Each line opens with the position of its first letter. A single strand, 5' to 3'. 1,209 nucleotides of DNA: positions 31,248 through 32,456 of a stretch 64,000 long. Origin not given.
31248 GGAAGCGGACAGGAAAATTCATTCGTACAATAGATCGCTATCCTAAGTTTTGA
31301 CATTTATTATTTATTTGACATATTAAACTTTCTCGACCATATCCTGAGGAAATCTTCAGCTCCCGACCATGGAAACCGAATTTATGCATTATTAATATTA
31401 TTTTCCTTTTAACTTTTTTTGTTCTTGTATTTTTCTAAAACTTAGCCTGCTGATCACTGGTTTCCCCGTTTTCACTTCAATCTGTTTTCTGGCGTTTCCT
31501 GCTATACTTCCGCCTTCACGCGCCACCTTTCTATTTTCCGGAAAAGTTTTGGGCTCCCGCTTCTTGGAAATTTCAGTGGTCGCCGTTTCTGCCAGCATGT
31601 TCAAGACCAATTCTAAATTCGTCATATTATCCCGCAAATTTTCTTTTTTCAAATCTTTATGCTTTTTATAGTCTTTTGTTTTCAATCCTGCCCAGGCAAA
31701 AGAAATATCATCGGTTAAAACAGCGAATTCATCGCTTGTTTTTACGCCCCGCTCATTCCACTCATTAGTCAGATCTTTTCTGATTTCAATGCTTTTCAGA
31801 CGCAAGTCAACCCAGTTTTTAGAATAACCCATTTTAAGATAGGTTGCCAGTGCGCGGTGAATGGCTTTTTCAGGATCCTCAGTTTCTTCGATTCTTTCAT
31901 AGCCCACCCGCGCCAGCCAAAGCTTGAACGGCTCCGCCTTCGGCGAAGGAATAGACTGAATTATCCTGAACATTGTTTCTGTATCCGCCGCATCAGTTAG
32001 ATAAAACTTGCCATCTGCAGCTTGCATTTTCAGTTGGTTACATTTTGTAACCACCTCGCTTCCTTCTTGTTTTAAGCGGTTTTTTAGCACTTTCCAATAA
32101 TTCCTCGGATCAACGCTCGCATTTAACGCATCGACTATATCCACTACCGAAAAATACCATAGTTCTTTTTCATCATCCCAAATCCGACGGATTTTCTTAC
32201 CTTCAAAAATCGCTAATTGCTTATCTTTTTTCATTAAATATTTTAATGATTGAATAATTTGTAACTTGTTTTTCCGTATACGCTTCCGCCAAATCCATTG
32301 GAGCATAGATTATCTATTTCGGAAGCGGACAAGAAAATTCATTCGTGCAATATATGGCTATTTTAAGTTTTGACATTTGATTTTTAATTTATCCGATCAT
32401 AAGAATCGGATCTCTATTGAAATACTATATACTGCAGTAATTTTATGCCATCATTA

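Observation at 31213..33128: Bro-N/DinD-like gene plus Mrr-like endonuclease inserted between a GT4 gene and a sugar kinase, bounded by a ~93-nt direct repeat carrying a duplicated GT4 5' end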

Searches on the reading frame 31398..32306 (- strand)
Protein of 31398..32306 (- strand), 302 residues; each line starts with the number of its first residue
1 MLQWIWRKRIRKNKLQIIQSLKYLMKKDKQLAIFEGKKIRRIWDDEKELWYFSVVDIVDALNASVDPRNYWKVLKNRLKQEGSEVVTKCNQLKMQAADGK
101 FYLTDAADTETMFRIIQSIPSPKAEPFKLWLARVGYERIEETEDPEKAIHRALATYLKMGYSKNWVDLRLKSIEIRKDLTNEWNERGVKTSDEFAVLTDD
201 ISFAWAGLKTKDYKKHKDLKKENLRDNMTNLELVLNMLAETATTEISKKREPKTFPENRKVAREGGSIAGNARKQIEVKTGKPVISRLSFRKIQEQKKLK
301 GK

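Call 5: search_protein_families(library=pfam, proteins=[window:31398-32306:-], max_evalue=0.01)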
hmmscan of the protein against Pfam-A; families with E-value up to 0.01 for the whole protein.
window:31398-32306:- (302 aa): 1 family
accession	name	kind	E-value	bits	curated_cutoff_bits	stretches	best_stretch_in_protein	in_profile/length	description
PF02498.22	Bro-N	-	2.1e-09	38.3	25.6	1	38-132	1-91/96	BRO family, N-terminal domain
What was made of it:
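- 31398..32234 (-): Accessory gene 2: a 278-aa Bro-N family protein, a member of PADLOC candidate family PDC-S13 and of phrog_15286. Pfam Bro-N E = 2.1e-9 (call 5).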

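Call 8: search_protein_families(library=ncbifam, proteins=[window:31398-32234:-], max_evalue=0.01)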
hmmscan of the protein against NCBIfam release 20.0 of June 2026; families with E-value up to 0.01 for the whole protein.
window:31398-32234:- (278 aa): 2 families
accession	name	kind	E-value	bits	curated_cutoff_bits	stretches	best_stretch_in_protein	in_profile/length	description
NF008573.0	PRK11525.1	equivalog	1.6e-06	27.7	242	1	140-226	137-225/288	DNA damage-inducible protein D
NF009266.0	PRK12623.1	equivalog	0.0032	17.4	144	1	175-210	28-63/133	flagellar basal body rod protein FlgB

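Call 9: search_protein_families(library=padloc, proteins=[window:31398-32234:-], max_evalue=0.01)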
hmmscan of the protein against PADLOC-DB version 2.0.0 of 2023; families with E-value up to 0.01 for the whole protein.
window:31398-32234:- (278 aa): 3 families
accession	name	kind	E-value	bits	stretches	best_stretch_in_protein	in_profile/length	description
PDLC04920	PDC-S13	-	1.3e-130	432.9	1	1-274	1-274/286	-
PDLC04841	PDC-S04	-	1.7e-28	98.1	1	1-109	1-112/292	-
PDLC04919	PDC-S13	-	1.6e-07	28.8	1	142-229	134-222/281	-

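Call 11: find_encoding_contigs(protein=window:31398-32234:-, flank=10000, max_places=10)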
Protein window:31398-32234:- (278 aa): 1 contig read that carries it; 1 place shown.
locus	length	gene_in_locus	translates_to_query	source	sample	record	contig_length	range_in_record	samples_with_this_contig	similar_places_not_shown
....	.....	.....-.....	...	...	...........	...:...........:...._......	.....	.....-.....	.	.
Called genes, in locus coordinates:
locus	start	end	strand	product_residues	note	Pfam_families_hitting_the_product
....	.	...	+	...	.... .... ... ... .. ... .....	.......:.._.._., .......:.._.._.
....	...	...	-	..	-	-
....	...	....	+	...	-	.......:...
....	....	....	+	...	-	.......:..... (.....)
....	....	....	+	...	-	-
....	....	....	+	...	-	-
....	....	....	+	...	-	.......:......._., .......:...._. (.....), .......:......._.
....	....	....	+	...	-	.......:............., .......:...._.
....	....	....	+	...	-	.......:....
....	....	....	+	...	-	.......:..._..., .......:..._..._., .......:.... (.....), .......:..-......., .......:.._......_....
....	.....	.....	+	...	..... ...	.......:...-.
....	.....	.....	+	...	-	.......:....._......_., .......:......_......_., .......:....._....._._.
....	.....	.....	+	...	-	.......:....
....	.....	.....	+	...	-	-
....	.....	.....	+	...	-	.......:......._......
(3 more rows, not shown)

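Call 26: find_homologous_proteins(query=window:31398-32234:-, max_evalue=1e-10)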
Query window:31398-32234:- (278 aa): 8000 proteins with E <= 1e-10 among 8000 candidates; the best 120 are listed.
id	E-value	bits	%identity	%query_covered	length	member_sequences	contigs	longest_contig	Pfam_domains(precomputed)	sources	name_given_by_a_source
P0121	8.8e-165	565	91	100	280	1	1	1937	PF02498.23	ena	-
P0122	3.5e-163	559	91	100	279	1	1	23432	PF02498.23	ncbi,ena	-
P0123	1.1e-162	558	92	98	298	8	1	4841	PF02498.23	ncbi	ncbi:MAG: Bro-N domain-containing protein [Candidatus Paceibacterota bacterium]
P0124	1.6e-162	557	91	99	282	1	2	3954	PF02498.23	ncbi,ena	-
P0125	2.7e-162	556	90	100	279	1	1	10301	PF02498.23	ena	-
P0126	1.2e-160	551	92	95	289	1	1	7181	PF02498.23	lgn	-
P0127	2.1e-160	550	89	99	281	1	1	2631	PF02498.23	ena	-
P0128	3.2e-160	550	88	100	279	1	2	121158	PF02498.23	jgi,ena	-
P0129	7.5e-160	548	92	96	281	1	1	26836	PF02498.23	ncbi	-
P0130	1.2e-159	548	91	99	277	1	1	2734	PF02498.23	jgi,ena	-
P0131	1.3e-159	548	89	100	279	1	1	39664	PF02498.23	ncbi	ncbi:MAG: BRO family protein [Elusimicrobiota bacterium]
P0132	1.6e-159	547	90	99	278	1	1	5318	PF02498.23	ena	-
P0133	3.3e-159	546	90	99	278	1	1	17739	PF02498.23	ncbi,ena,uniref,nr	ncbi:hypothetical protein COZ78_00455 [bacterium (Candidatus Gribaldobacteria) CG_4_8_14_3_um_filter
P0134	5.0e-159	546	89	100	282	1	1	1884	PF02498.23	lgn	-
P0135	1.2e-158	544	90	99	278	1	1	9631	PF02498.23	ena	-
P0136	2.2e-158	544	90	99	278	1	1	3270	PF02498.23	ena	-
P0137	9.6e-158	542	89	99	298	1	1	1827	PF02498.23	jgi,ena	-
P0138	1.6e-157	541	89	99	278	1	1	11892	PF02498.23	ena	-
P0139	1.6e-157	541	87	100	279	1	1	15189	PF02498.23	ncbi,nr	ncbi:MAG: BRO family protein [bacterium]|nr:BRO family protein [bacterium]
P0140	2.3e-157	540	87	100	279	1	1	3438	PF02498.23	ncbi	-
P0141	9.8e-157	538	88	100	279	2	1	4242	PF02498.23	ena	-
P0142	1.1e-156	538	88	99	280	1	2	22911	PF02498.23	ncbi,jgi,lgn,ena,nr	ncbi:MAG: Bro-N domain-containing protein [Patescibacteria group bacterium]|nr:Bro-N domain-containi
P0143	3.6e-156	536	88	99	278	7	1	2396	PF02498.23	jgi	-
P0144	6.6e-156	535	88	99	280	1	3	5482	PF02498.23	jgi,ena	-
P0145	7.0e-156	535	88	100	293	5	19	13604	PF02498.23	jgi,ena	-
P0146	8.7e-155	532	88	99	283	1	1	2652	PF02498.23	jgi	jgi:hypothetical protein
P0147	1.4e-154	531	88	99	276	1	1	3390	PF02498.23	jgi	jgi:hypothetical protein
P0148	5.4e-154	529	87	99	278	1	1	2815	PF02498.23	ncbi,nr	ncbi:MAG: hypothetical protein C0412_20130 [Flavobacterium sp.]|nr:hypothetical protein [Flavobacter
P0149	5.8e-154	529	88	96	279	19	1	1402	PF02498.23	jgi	-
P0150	1.0e-153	528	86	99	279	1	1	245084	PF02498.23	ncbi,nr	ncbi:MAG: hypothetical protein HYV47_03960 [Candidatus Nealsonbacteria bacterium]|nr:hypothetical pr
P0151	2.0e-153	527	87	100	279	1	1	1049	PF02498.23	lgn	-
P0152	5.4e-153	526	87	99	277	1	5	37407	PF02498.23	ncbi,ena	ncbi:MAG: BRO family protein [Patescibacteria group bacterium]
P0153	5.9e-153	526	85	100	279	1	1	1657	PF02498.23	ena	-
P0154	1.5e-152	524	85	99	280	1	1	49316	PF02498.23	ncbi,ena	-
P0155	1.5e-152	524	85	99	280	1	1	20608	PF02498.23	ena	-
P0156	5.8e-152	523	85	99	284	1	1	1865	PF02498.23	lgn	-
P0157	1.1e-151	522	84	99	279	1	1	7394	PF02498.23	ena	-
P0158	1.5e-151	521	84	99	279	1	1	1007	PF02498.23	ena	-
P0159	2.7e-151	520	86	96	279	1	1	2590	PF02498.23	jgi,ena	-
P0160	3.0e-151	520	85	99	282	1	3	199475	PF02498.23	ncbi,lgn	-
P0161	3.7e-151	520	87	99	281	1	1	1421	PF02498.23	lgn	-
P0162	6.5e-151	519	85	95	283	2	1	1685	PF02498.23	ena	-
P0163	1.5e-150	518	84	100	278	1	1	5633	PF02498.23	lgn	-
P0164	2.3e-150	517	84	100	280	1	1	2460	PF02498.23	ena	-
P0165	3.4e-150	517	84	99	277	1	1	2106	PF02498.23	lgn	-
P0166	3.6e-150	517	85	99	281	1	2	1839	PF02498.23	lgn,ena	-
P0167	1.4e-149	515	85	99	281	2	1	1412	PF02498.23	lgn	-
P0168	1.7e-149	515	86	96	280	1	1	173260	PF02498.23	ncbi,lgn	ncbi:MAG: BRO family protein [bacterium]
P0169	2.0e-149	514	85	100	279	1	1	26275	PF02498.23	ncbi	-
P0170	7.3e-149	512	83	99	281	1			PF02498.23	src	-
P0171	7.3e-149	512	84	100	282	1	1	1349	PF02498.23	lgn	-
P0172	9.7e-149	512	85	99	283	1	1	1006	PF02498.23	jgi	jgi:hypothetical protein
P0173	1.7e-148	511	83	99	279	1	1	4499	PF02498.23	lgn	-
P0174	2.3e-148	511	84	99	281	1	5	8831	PF02498.23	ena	-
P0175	2.9e-148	510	83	100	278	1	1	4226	PF02498.23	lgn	-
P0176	3.9e-148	510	84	100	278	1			PF02498.23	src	-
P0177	6.7e-148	509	83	100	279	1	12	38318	PF02498.23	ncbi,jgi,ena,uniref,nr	ncbi:MAG: antirepressor [Candidatus Lloydbacteria bacterium RIFCSPHIGHO2_02_FULL_50_13]|uniref:Antir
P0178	7.8e-148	509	84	99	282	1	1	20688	PF02498.23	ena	-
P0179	9.1e-148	509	83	99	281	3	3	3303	PF02498.23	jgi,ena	-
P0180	9.8e-148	509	85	96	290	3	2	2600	PF02498.23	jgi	-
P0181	1.1e-147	509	84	98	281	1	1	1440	PF02498.23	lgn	-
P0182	2.3e-147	507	83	100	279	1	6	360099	PF02498.23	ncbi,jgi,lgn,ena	-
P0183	4.1e-147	507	83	99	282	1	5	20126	PF02498.23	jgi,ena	-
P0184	4.6e-147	507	83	100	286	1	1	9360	PF02498.23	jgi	jgi:hypothetical protein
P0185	5.2e-147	506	84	99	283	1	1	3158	PF02498.23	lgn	-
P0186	6.5e-147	506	83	100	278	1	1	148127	PF02498.23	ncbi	-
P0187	9.3e-147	506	84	98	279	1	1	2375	PF02498.23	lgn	-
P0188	1.1e-146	505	83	100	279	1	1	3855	PF02498.23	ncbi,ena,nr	ncbi:MAG TPA: BRO family protein [Patescibacteria group bacterium]|nr:BRO family protein [Patescibac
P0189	1.5e-146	505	83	100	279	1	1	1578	PF02498.23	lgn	-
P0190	1.6e-146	505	83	98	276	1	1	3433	PF02498.23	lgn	-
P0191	1.7e-146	505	82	99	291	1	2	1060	PF02498.23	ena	-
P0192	2.9e-146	504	82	98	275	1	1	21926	PF02498.23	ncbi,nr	ncbi:MAG: BRO family protein [Candidatus Moranbacteria bacterium]|nr:BRO family protein [Candidatus 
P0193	3.0e-146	504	83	100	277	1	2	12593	PF02498.23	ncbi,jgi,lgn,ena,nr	ncbi:hypothetical protein KJ980_00970 [Patescibacteria group bacterium]|nr:hypothetical protein [Pat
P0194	3.3e-146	504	83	100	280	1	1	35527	PF02498.23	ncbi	ncbi:MAG: BRO family protein [bacterium]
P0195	3.9e-146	503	81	99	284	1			PF02498.23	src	-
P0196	3.9e-146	503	84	99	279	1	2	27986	PF02498.23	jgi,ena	jgi:hypothetical protein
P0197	4.1e-146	503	83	98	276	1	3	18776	PF02498.23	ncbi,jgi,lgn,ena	-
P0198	4.8e-146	503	84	100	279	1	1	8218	PF02498.23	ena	-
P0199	1.1e-145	502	83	95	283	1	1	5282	PF02498.23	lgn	-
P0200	1.6e-145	501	83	100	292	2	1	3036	PF02498.23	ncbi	-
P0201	2.3e-145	501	82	99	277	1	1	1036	PF02498.23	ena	-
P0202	2.4e-145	501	83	99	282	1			PF02498.23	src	-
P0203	4.2e-145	500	83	99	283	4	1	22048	PF02498.23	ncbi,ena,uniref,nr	ncbi:MAG: hypothetical protein A2663_04615 [Candidatus Buchananbacteria bacterium RIFCSPHIGHO2_01_FU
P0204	8.2e-145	499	81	100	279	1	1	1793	PF02498.23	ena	-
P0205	1.3e-144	498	86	93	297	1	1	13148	PF02498.23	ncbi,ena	-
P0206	1.3e-144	498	84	96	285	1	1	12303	PF02498.23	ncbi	-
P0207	1.8e-144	498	82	100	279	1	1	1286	PF02498.23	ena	-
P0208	2.3e-144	498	82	98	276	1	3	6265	PF02498.23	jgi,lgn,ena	-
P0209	5.2e-144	496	83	97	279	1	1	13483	PF02498.23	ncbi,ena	-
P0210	5.3e-144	496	82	99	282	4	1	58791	PF02498.23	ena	-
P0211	5.6e-144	496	81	99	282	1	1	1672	PF02498.23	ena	-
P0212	5.8e-144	496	82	100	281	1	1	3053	PF02498.23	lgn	-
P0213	1.2e-143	495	83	99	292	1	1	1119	PF02498.23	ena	-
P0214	1.6e-143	495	81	98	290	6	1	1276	PF02498.23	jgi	-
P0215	1.8e-143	495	80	97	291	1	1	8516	PF02498.23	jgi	jgi:hypothetical protein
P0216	2.6e-143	494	82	100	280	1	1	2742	PF02498.23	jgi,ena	-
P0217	2.7e-143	494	80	100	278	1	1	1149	PF02498.23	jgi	-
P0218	2.8e-143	494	81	100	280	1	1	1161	PF02498.23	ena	-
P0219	3.5e-143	494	84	94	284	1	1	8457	PF02498.23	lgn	-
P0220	4.0e-143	494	82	99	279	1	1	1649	PF02498.23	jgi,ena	-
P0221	6.3e-143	493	81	100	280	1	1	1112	PF02498.23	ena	-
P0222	6.4e-143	493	83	100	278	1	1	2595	PF02498.23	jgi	-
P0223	1.5e-142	492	80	100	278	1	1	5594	PF02498.23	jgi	-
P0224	1.7e-142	492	81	99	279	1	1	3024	PF02498.23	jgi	jgi:hypothetical protein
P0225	2.2e-142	491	81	100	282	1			PF02498.23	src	-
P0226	2.3e-142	491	81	99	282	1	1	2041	PF02498.23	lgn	-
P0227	2.9e-142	491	80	100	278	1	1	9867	PF02498.23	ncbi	-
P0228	3.5e-142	491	81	100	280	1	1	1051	PF02498.23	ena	-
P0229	4.6e-142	490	81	100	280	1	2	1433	PF02498.23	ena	-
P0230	7.1e-142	490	82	99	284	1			PF02498.23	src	-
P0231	1.0e-141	489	81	100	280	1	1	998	PF02498.23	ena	-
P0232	1.2e-141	489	81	100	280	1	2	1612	PF02498.23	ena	-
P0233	1.2e-141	489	80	100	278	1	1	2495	PF02498.23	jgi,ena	-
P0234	2.3e-141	488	83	96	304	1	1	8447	PF02498.23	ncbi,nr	ncbi:hypothetical protein HY750_01020 [Candidatus Kuenenbacteria bacterium]|nr:hypothetical protein 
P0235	2.6e-141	488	80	100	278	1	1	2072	PF02498.23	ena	-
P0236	2.9e-141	488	81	100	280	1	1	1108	PF02498.23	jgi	-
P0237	3.0e-141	487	78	98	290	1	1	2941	PF02498.23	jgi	jgi:hypothetical protein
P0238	3.1e-141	487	81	99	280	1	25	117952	PF02498.23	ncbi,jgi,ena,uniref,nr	ncbi:MAG: hypothetical protein A2312_03000 [Candidatus Staskawiczbacteria bacterium RIFOXYB2_FULL_32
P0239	4.1e-141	487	81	95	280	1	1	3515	PF02498.23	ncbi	-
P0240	4.4e-141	487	81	99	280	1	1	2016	PF02498.23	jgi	-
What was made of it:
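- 31398..32234 (-): More than 8000 homologues, the best 120 of them 78-92% identical (call 26).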

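Call 28: find_encoding_contigs(protein=P0122, flank=6000, max_places=3)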
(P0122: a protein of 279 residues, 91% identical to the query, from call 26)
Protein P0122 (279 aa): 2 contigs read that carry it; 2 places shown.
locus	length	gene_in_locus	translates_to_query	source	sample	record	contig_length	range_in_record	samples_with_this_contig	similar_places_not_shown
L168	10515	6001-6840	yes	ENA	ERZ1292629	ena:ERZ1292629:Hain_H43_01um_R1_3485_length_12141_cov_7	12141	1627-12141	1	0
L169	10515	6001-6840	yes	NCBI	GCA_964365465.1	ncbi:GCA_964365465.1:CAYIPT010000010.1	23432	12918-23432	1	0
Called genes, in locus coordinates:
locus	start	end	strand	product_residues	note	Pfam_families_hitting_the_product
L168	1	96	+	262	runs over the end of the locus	PF02775:TPP_enzyme_C, PF12367:PFO_beta_C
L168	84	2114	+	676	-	PF02629:CoA_binding, PF13380:CoA_binding_2, PF13607:Succ_CoA_lig, PF19045:Ligase_CoA_2, PF13549:ATP-grasp_5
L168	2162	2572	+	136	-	-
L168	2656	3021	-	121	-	-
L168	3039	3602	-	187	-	PF13274:SocA_Panacea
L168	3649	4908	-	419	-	PF03486:HI0933_like (faint), PF07992:Pyr_redox_2, PF13738:Pyr_redox_3 (faint), PF00070:Pyr_redox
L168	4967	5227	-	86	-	PF06902:Fer4_19 (weak), PF13459:Fer4_15 (weak), PF13370:Fer4_13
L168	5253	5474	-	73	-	PF01106:NifU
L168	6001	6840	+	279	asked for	PF02498:Bro-N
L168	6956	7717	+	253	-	PF01391:Collagen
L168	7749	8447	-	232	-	PF01592:NifU_N, PF04324:Fer2_BFD (weak)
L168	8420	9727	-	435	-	PF00266:Aminotran_5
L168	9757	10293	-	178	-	PF00293:NUDIX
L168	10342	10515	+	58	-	?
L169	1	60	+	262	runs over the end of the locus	PF02775:TPP_enzyme_C, PF12367:PFO_beta_C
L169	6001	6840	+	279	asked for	PF02498:Bro-N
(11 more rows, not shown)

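Call 29: find_encoding_contigs(protein=P0128, flank=6000, max_places=3)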
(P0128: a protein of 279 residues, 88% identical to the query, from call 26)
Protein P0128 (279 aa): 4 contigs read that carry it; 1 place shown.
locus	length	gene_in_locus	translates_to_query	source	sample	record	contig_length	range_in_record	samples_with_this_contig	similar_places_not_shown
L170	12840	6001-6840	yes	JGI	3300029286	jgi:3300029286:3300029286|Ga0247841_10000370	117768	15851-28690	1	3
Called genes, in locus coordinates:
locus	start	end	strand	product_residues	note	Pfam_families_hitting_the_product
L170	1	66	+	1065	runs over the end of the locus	PF04563:RNA_pol_Rpb2_1, PF04561:RNA_pol_Rpb2_2, PF04565:RNA_pol_Rpb2_3, PF10385:RNA_pol_Rpb2_45, PF00562:RNA_pol_Rpb2_6, PF04560:RNA_pol_Rpb2_7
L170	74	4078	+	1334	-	PF04997:RNA_pol_Rpb1_1, PF00623:RNA_pol_Rpb1_2, PF04983:RNA_pol_Rpb1_3, PF05000:RNA_pol_Rpb1_4, PF04998:RNA_pol_Rpb1_5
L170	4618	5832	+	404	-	PF13173:AAA_14, PF13635:DUF4143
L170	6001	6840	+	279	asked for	PF02498:Bro-N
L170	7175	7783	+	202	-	-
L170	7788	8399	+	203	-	-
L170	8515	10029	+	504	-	PF11104:PilM_2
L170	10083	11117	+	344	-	PF13385:Laminin_G_3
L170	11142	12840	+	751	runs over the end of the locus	PF13385:Laminin_G_3, PF02973:Sialidase (faint), PF13385:Laminin_G_3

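Call 30: find_encoding_contigs(protein=P0238, flank=6000, max_places=8)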
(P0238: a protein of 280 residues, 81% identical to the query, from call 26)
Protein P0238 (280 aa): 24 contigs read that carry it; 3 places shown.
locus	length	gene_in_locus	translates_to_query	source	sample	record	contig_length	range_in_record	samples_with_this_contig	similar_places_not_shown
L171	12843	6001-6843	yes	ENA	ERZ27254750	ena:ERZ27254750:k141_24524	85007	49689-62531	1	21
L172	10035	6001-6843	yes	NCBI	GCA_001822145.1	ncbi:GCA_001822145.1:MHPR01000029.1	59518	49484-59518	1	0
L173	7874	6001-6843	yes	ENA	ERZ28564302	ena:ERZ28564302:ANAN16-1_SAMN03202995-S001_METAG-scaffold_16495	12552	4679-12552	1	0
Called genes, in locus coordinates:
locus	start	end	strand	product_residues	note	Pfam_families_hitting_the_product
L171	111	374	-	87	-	-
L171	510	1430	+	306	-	PF00091:Tubulin, PF12327:FtsZ_C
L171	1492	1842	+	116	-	-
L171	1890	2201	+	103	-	-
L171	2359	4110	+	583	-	PF05157:MshEN, PF00437:T2SSE, PF13555:AAA_29 (faint)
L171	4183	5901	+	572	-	-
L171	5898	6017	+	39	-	-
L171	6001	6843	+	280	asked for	PF02498:Bro-N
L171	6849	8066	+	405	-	PF00482:T2SSF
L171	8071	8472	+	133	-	PF02452:PemK_toxin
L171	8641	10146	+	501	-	-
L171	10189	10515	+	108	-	-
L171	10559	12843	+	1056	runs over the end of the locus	PF13620:CarboxypepD_reg (weak), PF10102:DUF2341, PF13385:Laminin_G_3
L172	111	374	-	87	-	-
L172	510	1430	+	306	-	PF00091:Tubulin, PF12327:FtsZ_C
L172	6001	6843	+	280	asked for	PF02498:Bro-N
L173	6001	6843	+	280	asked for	PF02498:Bro-N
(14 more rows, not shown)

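Call 35: search_solved_structures(query=window:31398-32234:-, max_evalue=1, show_alignments=2)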
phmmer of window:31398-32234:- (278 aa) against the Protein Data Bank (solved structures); distinct sequences matched with E-value up to 1: 0.
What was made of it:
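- Tried and rejected: A sequence search of the PDB gave no hit (call 35).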

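Call 36: search_protein_families(library=phrogs, proteins=[window:31398-32234:-], max_evalue=0.001)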
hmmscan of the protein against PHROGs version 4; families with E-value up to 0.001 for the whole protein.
window:31398-32234:- (278 aa): 3 families
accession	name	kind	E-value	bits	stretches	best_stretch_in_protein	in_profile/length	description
phrog_15286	-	unknown function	2.4e-117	391.9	1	3-263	3-263/274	-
phrog_28094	-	unknown function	2.6e-17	63.8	1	209-263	1-55/66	-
phrog_8036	-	unknown function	9.2e-05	22.9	1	138-230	138-231/290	-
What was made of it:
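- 31398..32234 (-): PADLOC PDLC04920 E = 1.3e-130, full length (call 9). phrog_15286 E = 2.4e-117 (call 36).
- Closest known: PADLOC phage-defence candidate PDC-S13 / PHROG 15286. Same: Full-length profile matches: PDLC04920 E = 1.3e-130 over residues 1-274, and phrog_15286 E = 2.4e-117 (calls 9, 36).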

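Call 38: search_dna_similar(query=window:31398-32234:-, collection=phages, mode=protein, max_rows=15)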
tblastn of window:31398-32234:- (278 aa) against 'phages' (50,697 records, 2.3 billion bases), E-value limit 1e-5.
Records with a match: 4; places in all: 4; records where one place covers at least 80% of the query: 2.
Best place of each record, by identity: <60% 4.
By first word of the organism name: Bacteriophage 4.
By host as written in the record: - 4.
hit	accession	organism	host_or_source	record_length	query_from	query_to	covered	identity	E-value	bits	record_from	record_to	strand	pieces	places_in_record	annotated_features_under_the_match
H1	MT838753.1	Bacteriophage sp.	human fecal samples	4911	1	273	98%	56.8%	6e-96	313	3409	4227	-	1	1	record has no annotation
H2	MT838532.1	Bacteriophage sp.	human fecal samples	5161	1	262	94%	58.3%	5e-92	302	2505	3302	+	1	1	record has no annotation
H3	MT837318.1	Bacteriophage sp.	human fecal samples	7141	1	164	59%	45.7%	7e-44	164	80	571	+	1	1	record has no annotation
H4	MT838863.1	Bacteriophage sp.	human fecal samples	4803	148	262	41%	57.4%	8e-28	117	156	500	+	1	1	record has no annotation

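Call 39: search_dna_similar(query=window:31398-32234:-, collection=plasmids, mode=protein, max_rows=15)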
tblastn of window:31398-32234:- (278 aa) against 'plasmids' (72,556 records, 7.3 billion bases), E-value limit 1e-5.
Records with a match: 23; places in all: 25; records where one place covers at least 80% of the query: 9.
Best place of each record, by identity: <60% 23.
By first word of the organism name: Chondrinema 11; Candidatus 4; Parabacteroides 2; Phocaeicola 2; Haliscomenobacter 2; Arcobacter 1; Treponema 1.
By predicted mobility (MOB-suite, as given by PLSDB): non-mobilizable 22; mobilizable 1.
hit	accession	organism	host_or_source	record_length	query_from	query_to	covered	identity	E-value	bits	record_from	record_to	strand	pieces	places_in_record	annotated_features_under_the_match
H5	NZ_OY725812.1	Parabacteroides distasonis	-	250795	1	274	99%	58.8%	1e-97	320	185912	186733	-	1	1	Bro-N domain-containing protein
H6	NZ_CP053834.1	Arcobacter cloacae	cell culture,Sewage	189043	5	274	97%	59.3%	4e-97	318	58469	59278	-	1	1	Bro-N domain-containing protein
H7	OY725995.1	Phocaeicola massiliensis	-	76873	1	265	95%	58.5%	1e-93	308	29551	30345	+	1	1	record has no annotation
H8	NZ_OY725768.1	Parabacteroides distasonis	-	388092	1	267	96%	57.4%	5e-76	310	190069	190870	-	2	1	none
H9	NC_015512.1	Haliscomenobacter hydrossis DSM 1100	activated sludge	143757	1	277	100%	50.9%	3e-72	247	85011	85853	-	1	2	Bro-N domain-containing protein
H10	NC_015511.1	Haliscomenobacter hydrossis DSM 1100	activated sludge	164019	1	277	100%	50.9%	5e-72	246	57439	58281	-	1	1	Bro-N domain-containing protein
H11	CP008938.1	Candidatus Paracaedimonas acanthamoebae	Acanthamoeba polyphaga HN-3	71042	6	276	97%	49.8%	5e-78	264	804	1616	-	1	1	phage antirepressor protein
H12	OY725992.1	Phocaeicola massiliensis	-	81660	31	242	76%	57.5%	3e-69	238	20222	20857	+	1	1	record has no annotation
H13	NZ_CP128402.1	Candidatus Chlorohelix allophototropha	Single colony of Candidatus Chlorohelix ...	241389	1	270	97%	42.4%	2e-59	211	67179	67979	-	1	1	Bro-N domain-containing protein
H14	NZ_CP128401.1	Candidatus Chlorohelix allophototropha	Single colony of Candidatus Chlorohelix ...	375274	12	266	92%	42.0%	2e-54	196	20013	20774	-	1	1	Bro-N domain-containing protein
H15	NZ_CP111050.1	Chondrinema litorale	Seaweed,red alga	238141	6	129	45%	49.6%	6e-30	125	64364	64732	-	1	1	BRO family protein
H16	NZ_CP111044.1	Chondrinema litorale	Seaweed,red alga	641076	6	129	45%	48.4%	6e-26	114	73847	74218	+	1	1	BRO family protein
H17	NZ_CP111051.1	Chondrinema litorale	Seaweed,red alga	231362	6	129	45%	48.0%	3e-22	103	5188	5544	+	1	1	BRO family protein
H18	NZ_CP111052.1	Chondrinema litorale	Seaweed,red alga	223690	6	129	45%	47.2%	2e-26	115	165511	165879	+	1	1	BRO family protein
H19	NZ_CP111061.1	Chondrinema litorale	Seaweed,red alga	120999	6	129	45%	43.5%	4e-26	114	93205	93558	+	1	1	BRO family protein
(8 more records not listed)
